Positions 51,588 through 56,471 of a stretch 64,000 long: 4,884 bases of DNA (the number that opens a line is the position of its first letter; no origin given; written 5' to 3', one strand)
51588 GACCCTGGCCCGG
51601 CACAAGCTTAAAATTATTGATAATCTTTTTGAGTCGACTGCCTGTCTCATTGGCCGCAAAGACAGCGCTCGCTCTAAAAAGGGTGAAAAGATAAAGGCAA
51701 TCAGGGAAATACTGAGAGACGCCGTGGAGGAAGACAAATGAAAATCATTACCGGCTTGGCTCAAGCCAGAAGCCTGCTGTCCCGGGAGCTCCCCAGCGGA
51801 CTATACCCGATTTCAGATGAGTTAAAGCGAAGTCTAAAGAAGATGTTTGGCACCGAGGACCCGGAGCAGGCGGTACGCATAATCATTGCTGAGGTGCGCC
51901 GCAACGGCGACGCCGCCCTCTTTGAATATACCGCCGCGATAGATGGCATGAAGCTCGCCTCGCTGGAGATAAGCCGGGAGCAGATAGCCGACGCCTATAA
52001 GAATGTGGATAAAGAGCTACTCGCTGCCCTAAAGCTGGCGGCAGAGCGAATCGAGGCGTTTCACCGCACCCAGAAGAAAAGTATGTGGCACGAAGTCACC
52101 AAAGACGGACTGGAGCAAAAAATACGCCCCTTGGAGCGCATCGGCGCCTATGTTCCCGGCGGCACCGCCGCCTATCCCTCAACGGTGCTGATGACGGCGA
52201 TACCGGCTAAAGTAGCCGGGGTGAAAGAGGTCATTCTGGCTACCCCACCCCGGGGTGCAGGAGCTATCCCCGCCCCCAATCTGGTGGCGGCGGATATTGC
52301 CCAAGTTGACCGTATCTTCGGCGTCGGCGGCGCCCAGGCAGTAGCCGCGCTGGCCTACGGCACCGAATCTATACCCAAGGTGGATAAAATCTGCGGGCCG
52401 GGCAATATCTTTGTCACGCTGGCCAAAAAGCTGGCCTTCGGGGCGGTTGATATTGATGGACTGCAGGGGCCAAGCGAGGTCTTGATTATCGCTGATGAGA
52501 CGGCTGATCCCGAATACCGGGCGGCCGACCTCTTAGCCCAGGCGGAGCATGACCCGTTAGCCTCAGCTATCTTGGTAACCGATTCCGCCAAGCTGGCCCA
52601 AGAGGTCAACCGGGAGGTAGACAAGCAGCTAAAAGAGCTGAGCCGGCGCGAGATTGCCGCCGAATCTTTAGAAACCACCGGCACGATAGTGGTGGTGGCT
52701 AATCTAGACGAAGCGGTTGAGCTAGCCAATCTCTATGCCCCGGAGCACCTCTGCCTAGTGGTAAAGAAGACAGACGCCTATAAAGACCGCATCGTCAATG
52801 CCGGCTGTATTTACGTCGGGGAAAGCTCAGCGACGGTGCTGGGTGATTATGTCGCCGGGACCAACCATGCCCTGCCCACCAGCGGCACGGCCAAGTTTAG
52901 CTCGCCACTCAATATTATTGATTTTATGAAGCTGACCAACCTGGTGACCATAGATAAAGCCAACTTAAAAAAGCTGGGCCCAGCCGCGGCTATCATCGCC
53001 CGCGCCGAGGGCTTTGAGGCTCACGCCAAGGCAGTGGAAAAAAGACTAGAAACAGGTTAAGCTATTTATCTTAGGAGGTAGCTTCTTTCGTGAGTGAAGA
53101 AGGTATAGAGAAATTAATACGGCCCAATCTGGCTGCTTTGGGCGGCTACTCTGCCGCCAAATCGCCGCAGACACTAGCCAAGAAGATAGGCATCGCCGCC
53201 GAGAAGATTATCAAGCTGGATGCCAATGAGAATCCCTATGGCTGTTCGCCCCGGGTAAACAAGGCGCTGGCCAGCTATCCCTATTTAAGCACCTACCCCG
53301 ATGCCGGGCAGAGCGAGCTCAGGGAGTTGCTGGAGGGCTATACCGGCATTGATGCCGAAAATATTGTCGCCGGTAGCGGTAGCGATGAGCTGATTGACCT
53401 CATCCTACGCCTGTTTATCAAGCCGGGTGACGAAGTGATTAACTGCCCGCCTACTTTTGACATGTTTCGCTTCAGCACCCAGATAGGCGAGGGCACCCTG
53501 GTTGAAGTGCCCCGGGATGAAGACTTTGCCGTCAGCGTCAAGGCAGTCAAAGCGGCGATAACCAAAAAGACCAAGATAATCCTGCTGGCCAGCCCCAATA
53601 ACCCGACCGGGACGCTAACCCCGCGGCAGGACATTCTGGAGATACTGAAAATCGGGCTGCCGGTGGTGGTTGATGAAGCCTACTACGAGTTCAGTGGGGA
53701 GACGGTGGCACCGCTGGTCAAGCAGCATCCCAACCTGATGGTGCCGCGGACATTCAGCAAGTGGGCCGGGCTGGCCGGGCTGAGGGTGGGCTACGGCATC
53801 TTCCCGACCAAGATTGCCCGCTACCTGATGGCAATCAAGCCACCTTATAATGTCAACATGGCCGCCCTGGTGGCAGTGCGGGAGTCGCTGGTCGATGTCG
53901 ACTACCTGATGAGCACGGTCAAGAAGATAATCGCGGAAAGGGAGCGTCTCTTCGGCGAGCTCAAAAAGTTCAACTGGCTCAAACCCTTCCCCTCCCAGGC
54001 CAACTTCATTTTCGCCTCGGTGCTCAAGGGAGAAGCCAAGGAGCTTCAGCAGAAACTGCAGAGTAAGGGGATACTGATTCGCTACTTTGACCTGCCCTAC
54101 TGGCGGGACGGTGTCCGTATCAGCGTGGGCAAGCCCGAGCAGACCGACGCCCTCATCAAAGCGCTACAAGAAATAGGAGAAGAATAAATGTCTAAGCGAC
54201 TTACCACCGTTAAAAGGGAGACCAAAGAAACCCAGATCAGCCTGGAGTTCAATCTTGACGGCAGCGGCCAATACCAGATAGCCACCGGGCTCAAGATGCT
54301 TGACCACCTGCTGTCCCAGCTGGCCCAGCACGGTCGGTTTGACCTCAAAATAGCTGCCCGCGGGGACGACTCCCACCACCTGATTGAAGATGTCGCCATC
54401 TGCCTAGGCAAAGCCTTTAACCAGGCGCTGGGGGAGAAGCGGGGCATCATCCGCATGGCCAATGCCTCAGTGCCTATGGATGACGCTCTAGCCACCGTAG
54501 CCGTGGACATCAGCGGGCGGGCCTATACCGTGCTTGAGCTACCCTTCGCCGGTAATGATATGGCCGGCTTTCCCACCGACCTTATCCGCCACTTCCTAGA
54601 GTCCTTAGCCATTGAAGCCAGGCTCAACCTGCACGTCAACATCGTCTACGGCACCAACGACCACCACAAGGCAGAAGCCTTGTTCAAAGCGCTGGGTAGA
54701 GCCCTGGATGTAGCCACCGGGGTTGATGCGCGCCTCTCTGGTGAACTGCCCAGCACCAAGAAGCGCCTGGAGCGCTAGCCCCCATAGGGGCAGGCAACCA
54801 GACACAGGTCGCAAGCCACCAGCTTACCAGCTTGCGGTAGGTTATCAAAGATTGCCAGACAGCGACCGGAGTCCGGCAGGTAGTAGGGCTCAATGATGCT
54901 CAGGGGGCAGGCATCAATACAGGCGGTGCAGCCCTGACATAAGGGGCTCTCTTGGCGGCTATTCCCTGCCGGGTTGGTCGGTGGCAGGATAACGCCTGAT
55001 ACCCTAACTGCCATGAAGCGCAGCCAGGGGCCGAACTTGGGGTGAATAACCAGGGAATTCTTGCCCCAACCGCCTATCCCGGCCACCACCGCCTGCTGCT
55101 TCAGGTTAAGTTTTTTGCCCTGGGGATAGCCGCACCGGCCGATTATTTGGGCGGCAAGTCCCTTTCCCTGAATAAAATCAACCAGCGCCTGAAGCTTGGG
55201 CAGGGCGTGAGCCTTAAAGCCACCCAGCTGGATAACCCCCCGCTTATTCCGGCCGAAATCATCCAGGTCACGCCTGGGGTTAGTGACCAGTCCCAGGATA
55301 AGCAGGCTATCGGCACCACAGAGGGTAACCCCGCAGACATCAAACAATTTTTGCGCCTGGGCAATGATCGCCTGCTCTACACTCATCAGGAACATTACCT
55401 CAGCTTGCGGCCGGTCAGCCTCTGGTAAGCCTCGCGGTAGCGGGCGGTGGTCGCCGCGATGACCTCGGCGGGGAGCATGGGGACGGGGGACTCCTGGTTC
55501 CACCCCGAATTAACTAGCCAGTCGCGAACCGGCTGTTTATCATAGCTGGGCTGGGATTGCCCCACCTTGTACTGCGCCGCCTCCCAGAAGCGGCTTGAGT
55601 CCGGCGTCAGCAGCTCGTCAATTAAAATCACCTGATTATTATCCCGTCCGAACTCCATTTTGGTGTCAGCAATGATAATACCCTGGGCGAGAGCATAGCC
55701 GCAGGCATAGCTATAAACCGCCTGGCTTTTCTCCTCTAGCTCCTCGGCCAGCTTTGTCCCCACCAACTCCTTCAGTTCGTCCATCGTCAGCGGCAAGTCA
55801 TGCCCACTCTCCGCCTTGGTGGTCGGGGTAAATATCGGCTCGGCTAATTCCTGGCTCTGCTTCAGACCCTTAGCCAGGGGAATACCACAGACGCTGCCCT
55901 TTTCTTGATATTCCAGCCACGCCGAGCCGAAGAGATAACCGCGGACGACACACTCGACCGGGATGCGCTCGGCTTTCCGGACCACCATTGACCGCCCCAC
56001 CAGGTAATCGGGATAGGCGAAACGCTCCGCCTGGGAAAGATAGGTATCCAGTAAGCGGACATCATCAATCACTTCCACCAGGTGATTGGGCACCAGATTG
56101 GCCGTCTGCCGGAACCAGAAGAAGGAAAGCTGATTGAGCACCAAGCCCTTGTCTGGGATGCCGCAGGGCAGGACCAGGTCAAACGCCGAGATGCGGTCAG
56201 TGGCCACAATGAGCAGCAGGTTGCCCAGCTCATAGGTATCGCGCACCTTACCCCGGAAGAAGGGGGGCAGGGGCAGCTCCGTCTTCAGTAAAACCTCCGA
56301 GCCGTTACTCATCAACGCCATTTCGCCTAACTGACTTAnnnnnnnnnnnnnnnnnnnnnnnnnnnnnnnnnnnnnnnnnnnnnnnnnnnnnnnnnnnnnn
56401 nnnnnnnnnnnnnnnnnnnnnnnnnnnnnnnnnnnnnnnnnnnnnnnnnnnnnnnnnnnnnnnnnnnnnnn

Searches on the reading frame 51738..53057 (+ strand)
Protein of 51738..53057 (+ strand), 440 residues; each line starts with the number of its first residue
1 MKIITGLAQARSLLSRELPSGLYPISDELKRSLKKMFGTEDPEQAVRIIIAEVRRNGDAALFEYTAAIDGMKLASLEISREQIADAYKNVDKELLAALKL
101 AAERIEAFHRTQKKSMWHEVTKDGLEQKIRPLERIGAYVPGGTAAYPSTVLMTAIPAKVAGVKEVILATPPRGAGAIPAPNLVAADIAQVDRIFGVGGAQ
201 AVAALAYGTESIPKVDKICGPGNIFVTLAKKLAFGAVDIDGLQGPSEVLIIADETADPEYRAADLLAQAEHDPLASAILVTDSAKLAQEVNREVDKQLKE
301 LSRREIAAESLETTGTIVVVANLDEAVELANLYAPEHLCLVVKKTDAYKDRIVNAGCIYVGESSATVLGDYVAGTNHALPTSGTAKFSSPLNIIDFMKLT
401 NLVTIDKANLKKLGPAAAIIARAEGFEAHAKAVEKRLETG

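Call 22: search_protein_families(library=ncbifam, proteins=[window:51738-53057:+], max_evalue=1e-30)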
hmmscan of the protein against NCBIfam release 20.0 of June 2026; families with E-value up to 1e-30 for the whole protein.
window:51738-53057:+ (440 aa): 2 families
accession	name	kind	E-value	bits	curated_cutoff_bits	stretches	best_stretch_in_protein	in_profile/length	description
TIGR00069.1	hisD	equivalog_domain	2e-155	517.9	243.8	1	46-436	1-393/393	histidinol dehydrogenase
NF010343.0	PRK13770.1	equivalog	1.2e-110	370.2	647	1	44-436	23-414/416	histidinol dehydrogenase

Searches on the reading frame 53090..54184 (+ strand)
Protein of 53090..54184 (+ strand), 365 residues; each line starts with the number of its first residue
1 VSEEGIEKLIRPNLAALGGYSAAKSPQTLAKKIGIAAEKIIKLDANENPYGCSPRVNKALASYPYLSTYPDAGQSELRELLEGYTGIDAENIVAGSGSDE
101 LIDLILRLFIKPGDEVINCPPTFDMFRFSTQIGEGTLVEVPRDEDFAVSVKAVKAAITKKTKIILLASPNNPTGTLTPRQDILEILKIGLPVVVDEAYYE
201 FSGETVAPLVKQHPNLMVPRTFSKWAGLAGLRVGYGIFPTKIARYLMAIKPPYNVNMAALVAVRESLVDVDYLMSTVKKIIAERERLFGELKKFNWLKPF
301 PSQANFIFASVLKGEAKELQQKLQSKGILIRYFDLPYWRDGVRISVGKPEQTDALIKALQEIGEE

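Call 22: search_protein_families(library=ncbifam, proteins=[window:53090-54184:+], max_evalue=1e-30)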
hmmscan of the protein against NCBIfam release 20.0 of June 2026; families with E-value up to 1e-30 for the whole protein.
window:53090-54184:+ (365 aa): 9 families
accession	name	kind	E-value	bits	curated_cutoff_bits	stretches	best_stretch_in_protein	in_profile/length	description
TIGR01141.1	hisC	equivalog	1.9e-100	336.2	276.55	1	11-362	1-349/349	histidinol-phosphate transaminase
NF002878.0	PRK03321.1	subfamily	9.1e-72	241.7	374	1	32-363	16-349/352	histidinol-phosphate transaminase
NF003496.0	PRK05166.1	equivalog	2.5e-69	233.8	540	1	6-363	6-370/373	histidinol-phosphate transaminase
NF002726.0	PRK02610.1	equivalog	3.1e-64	217.2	391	1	8-362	3-368/374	histidinol-phosphate transaminase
NF002877.0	PRK03317.1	equivalog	8.1e-60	202.6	409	1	41-363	34-367/374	histidinol-phosphate transaminase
TIGR01140.1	L_thr_O3P_dcar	equivalog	1.1e-56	192.4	290.55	1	27-360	6-331/331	threonine-phosphate decarboxylase CobD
NF006014.0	PRK08153.1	equivalog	1.7e-54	185.1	510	1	41-361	36-362/370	pyridoxal phosphate-dependent aminotransferase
NF006580.0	PRK09105.1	subfamily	1.1e-50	172.6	444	1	27-362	35-370/375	pyridoxal phosphate-dependent aminotransferase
NF051461.1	pyoverd_PtaA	equivalog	2.1e-41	141.9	500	1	34-359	30-356/359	pyoverdine biosynthesis transaminase PtaA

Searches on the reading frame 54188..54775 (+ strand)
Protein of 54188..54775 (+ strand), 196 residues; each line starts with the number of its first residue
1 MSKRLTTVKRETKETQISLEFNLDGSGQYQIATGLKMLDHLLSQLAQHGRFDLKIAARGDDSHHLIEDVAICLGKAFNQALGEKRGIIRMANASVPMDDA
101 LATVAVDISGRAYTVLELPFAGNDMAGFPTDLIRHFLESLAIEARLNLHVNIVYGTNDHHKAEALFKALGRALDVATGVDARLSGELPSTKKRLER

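Call 22: search_protein_families(library=ncbifam, proteins=[window:54188-54775:+], max_evalue=1e-30)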
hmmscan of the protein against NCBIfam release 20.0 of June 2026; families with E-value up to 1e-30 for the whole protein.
window:54188-54775:+ (196 aa): 13 families
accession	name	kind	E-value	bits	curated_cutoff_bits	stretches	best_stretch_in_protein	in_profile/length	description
NF002116.0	PRK00951.2-6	equivalog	4e-87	291.2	269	1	1-193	1-196/197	imidazoleglycerol-phosphate dehydratase HisB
NF002111.0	PRK00951.2-1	equivalog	1.8e-72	243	231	1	2-193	2-193/194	imidazoleglycerol-phosphate dehydratase HisB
NF002115.0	PRK00951.2-5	equivalog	3.5e-68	229.2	289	1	3-193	2-194/195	imidazoleglycerol-phosphate dehydratase HisB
NF002109.0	PRK00951.1-5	equivalog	4.5e-66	222.4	278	1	3-193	2-195/196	imidazoleglycerol-phosphate dehydratase HisB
NF002110.2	PRK00951.1-6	equivalog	1.2e-64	217.7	266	1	4-192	1-197/199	imidazoleglycerol-phosphate dehydratase HisB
NF002112.0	PRK00951.2-2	equivalog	3.7e-62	209.5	315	1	6-192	4-192/194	imidazoleglycerol-phosphate dehydratase HisB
NF003937.0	PRK05446.1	equivalog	5.7e-60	203.2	443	1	2-192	165-353/355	bifunctional histidinol-phosphatase/imidazoleglycerol-phosphate dehydratase HisB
NF002106.0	PRK00951.1-1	equivalog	5.7e-60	202.4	283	1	2-193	2-196/197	imidazoleglycerol-phosphate dehydratase HisB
NF002113.0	PRK00951.2-3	equivalog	8.7e-59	198.6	288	1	4-182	2-180/190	imidazoleglycerol-phosphate dehydratase HisB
NF002107.0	PRK00951.1-2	equivalog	7.4e-58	195.4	267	1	6-191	4-191/194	imidazoleglycerol-phosphate dehydratase HisB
NF002114.0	PRK00951.2-4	equivalog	1.7e-57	194.1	189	1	7-193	3-189/190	imidazoleglycerol-phosphate dehydratase HisB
NF002108.0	PRK00951.1-3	equivalog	5e-57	192.9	328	1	3-195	9-204/205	imidazoleglycerol-phosphate dehydratase HisB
NF010121.0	PRK13598.1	equivalog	1.8e-46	158.4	295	1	4-179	3-181/193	imidazoleglycerol-phosphate dehydratase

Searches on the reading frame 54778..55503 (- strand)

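Call 22: search_protein_families(library=ncbifam, proteins=[window:54778-55503:-], max_evalue=1e-30)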
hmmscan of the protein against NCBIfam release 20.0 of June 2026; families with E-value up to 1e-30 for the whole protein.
window:54778-55503:- (242 aa): 0 families

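Call 27: search_protein_families(library=pfam, proteins=[window:54778-55503:-], max_evalue=0.001)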
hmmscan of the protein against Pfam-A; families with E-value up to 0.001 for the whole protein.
window:54778-55503:- (242 aa): 3 families
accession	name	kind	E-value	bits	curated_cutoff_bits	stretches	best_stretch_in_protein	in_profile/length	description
PF13484.11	Fer4_16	-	6.9e-06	27.2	30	1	189-241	2-66/66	4Fe-4S double cluster binding domain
PF12800.12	Fer4_4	-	8.9e-05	23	24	0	188-200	3-15/17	4Fe-4S binding domain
PF12838.12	Fer4_7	-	0.00065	20.6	27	0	189-241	2-51/52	4Fe-4S dicluster domain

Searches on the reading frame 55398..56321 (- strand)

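Call 22: search_protein_families(library=ncbifam, proteins=[window:55398-56321:-], max_evalue=1e-30)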
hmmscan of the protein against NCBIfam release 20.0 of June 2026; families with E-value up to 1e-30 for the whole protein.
window:55398-56321:- (308 aa): 3 families
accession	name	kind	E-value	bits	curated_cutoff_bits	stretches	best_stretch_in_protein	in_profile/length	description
NF010568.0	PRK13961.1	equivalog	1.9e-114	381.9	251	1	16-307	11-296/297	phosphoribosylaminoimidazolesuccinocarboxamide synthase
NF009251.0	PRK12607.1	equivalog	1.4e-77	260.6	371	1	102-307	81-292/315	phosphoribosylaminoimidazolesuccinocarboxamide synthase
TIGR00081.1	purC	equivalog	5.1e-64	216.4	189.9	1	21-306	8-273/279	phosphoribosylaminoimidazolesuccinocarboxamide synthase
